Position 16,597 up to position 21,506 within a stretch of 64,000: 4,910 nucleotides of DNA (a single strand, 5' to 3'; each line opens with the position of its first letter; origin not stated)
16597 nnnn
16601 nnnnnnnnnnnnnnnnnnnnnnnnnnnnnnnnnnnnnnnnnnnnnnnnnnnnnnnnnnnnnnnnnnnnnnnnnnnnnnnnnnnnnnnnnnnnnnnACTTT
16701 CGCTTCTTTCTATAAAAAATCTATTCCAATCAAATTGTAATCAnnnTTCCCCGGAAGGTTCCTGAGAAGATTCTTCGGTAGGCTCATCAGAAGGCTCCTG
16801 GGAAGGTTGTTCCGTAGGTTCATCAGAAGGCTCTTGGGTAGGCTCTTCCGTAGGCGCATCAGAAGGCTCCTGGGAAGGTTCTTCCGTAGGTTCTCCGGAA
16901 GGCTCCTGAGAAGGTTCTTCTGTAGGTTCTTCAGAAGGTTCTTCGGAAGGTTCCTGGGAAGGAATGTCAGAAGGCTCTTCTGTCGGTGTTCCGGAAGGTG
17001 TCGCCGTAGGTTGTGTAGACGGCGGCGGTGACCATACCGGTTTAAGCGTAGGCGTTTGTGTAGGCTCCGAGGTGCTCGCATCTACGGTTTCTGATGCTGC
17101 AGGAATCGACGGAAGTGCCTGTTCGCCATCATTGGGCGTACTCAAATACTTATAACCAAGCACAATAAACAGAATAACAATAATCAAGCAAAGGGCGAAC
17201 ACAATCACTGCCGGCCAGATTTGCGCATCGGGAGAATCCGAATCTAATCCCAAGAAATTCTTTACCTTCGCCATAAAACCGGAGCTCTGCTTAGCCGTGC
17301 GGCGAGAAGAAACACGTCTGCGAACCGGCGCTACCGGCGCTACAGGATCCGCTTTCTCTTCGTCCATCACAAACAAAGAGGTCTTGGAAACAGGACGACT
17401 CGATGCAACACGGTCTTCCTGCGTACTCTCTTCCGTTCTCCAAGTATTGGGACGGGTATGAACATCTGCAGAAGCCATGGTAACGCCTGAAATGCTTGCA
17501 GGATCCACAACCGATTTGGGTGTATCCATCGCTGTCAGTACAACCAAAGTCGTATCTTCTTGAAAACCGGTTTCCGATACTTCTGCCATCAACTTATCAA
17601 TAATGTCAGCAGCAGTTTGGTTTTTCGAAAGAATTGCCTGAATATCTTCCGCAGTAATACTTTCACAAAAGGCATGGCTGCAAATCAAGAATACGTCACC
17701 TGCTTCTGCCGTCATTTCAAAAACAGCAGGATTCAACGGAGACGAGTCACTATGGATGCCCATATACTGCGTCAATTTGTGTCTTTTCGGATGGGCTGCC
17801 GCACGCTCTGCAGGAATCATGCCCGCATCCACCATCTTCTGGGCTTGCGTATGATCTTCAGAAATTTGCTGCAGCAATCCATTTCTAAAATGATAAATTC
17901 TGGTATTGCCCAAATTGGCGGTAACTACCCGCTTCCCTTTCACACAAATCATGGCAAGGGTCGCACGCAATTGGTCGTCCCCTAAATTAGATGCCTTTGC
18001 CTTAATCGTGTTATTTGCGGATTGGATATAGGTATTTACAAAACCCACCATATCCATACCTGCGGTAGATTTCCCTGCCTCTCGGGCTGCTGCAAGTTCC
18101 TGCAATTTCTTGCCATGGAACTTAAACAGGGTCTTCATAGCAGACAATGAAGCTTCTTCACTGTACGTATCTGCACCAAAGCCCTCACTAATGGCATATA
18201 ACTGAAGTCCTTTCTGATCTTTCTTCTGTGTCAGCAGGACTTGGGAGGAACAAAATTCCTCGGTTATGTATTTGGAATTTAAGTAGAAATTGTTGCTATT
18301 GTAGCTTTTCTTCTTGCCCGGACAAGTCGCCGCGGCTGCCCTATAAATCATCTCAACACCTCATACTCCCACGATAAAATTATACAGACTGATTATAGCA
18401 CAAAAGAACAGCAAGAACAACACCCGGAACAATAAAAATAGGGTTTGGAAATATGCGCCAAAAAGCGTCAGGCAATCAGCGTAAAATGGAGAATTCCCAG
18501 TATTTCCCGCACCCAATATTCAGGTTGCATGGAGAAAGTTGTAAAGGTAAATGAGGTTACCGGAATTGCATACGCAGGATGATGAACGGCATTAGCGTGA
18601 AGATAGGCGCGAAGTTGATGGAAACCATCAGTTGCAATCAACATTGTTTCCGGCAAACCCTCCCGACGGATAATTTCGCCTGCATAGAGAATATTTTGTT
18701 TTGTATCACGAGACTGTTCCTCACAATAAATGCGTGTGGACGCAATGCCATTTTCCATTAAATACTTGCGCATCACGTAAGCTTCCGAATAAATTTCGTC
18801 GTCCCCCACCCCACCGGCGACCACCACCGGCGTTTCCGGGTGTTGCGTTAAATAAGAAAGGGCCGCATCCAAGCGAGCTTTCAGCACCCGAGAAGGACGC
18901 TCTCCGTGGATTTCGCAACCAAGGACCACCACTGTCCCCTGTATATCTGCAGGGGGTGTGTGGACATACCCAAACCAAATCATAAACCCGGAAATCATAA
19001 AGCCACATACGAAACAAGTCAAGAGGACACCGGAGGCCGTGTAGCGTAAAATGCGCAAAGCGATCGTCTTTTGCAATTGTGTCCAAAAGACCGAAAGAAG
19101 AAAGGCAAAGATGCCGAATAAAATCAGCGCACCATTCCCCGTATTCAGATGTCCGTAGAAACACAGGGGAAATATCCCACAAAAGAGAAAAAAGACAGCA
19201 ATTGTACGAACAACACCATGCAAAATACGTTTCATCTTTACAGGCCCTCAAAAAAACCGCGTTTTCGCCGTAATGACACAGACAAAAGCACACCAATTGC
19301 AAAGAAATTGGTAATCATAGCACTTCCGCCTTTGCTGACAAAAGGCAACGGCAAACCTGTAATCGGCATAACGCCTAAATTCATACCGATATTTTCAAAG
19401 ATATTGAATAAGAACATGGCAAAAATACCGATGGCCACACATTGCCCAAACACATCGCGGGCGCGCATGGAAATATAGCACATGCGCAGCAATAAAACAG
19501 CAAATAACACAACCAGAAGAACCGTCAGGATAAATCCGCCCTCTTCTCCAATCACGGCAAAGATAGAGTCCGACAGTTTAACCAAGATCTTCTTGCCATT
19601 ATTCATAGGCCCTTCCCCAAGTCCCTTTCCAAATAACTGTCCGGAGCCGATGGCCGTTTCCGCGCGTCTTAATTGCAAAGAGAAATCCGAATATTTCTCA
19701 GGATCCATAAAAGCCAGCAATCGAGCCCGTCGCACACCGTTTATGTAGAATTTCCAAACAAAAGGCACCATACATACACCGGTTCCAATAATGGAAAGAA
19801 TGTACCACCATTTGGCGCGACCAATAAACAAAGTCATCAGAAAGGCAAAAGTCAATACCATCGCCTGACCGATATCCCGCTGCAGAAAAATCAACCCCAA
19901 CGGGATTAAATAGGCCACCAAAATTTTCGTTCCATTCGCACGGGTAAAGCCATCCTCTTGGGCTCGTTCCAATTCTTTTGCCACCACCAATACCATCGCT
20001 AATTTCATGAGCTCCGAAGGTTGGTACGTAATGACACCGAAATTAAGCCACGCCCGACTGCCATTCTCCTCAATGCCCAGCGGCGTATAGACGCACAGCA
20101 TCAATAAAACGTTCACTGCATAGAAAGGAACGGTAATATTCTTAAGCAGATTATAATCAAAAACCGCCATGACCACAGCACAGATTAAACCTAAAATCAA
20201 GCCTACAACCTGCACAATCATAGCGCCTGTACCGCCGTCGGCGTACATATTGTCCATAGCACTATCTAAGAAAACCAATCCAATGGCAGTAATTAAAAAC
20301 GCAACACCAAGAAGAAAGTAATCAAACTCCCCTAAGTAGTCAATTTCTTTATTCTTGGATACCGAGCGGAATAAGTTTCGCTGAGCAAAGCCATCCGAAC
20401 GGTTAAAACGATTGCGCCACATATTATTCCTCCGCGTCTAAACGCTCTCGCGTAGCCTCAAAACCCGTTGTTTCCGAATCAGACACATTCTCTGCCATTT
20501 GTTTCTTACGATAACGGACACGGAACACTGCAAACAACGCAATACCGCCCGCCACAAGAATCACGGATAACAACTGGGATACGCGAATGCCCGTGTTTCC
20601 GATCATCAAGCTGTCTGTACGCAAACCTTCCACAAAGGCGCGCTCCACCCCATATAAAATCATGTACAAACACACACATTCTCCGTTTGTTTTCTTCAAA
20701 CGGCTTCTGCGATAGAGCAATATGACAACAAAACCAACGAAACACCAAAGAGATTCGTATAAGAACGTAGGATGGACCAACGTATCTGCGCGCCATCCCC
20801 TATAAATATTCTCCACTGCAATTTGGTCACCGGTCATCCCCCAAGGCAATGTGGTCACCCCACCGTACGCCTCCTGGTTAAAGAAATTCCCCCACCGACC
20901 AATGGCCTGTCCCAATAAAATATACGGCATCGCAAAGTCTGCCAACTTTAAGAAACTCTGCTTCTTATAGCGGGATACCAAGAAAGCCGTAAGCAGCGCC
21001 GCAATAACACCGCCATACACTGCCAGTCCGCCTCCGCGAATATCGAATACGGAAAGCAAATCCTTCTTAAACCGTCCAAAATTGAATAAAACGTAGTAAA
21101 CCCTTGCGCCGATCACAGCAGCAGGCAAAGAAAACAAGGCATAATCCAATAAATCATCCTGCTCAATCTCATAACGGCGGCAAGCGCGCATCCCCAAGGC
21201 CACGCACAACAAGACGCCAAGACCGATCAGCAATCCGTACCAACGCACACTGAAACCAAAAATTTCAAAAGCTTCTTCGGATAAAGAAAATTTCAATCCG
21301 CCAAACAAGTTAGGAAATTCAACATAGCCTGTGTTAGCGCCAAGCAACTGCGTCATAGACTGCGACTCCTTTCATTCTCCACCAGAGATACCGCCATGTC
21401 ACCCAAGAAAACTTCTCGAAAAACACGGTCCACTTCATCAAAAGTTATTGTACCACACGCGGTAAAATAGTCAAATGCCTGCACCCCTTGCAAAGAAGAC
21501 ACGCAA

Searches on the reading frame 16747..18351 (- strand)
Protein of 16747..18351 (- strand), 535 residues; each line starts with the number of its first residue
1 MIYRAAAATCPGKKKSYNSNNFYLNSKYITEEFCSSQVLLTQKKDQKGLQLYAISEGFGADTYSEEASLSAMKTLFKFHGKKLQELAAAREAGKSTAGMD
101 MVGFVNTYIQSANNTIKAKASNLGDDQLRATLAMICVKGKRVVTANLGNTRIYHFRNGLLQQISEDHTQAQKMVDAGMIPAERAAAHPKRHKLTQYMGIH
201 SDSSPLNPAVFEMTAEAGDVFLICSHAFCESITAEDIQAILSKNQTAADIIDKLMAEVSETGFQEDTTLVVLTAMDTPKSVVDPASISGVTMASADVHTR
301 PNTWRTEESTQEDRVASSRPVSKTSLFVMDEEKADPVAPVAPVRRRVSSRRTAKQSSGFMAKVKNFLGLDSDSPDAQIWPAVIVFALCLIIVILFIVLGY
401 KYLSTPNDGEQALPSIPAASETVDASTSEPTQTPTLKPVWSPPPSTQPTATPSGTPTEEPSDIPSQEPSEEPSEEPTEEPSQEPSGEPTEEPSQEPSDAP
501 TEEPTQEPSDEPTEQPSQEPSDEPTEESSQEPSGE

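Call 14: search_protein_families(library=pfam, proteins=[window:16747-18351:-], max_evalue=0.001)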
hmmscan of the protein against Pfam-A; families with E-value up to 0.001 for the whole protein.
window:16747-18351:- (535 aa): 2 families
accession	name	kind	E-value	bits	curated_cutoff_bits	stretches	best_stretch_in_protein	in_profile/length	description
PF04886.17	PT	-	5.1e-14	52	26.2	2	500-533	2-35/36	PT disordered repeat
PF13672.11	PP2C_2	-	6.1e-06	26.4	24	1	45-169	20-136/209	Protein phosphatase 2C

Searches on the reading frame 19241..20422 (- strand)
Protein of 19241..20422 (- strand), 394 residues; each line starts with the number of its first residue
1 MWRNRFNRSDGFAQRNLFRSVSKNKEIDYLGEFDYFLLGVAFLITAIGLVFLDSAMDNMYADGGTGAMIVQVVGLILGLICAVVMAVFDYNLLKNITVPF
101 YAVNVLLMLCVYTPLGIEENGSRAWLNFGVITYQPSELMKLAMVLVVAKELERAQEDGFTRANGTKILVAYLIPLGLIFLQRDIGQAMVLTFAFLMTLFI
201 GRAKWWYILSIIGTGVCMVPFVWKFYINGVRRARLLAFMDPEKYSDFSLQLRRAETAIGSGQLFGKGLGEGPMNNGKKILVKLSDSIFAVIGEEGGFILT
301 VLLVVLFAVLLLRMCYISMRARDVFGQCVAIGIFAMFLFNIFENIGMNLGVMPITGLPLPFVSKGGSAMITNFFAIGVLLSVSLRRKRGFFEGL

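Call 14: search_protein_families(library=pfam, proteins=[window:19241-20422:-], max_evalue=0.001)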
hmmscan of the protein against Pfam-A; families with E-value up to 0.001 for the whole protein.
window:19241-20422:- (394 aa): 1 family
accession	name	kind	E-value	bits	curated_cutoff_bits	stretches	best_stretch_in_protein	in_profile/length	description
PF01098.24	FTSW_RODA_SPOVE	-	7.3e-76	255.9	26.4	1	37-386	4-354/356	Cell cycle protein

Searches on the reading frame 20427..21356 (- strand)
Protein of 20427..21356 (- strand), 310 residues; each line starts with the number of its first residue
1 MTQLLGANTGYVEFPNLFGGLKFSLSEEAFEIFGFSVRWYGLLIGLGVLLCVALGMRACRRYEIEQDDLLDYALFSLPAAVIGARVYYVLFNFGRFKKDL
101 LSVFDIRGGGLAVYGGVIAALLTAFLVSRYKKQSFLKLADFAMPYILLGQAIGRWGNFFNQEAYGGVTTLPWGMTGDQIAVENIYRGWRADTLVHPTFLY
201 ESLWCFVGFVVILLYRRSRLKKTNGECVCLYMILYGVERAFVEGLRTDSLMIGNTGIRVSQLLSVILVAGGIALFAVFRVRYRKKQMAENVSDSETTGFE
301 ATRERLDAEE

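Call 14: search_protein_families(library=pfam, proteins=[window:20427-21356:-], max_evalue=0.001)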
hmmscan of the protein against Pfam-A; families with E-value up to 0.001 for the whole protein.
window:20427-21356:- (310 aa): 1 family
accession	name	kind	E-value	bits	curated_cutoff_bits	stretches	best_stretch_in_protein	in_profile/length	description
PF01790.23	LGT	-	1.7e-76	257.1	24.9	1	28-276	2-239/240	Prolipoprotein diacylglyceryl transferase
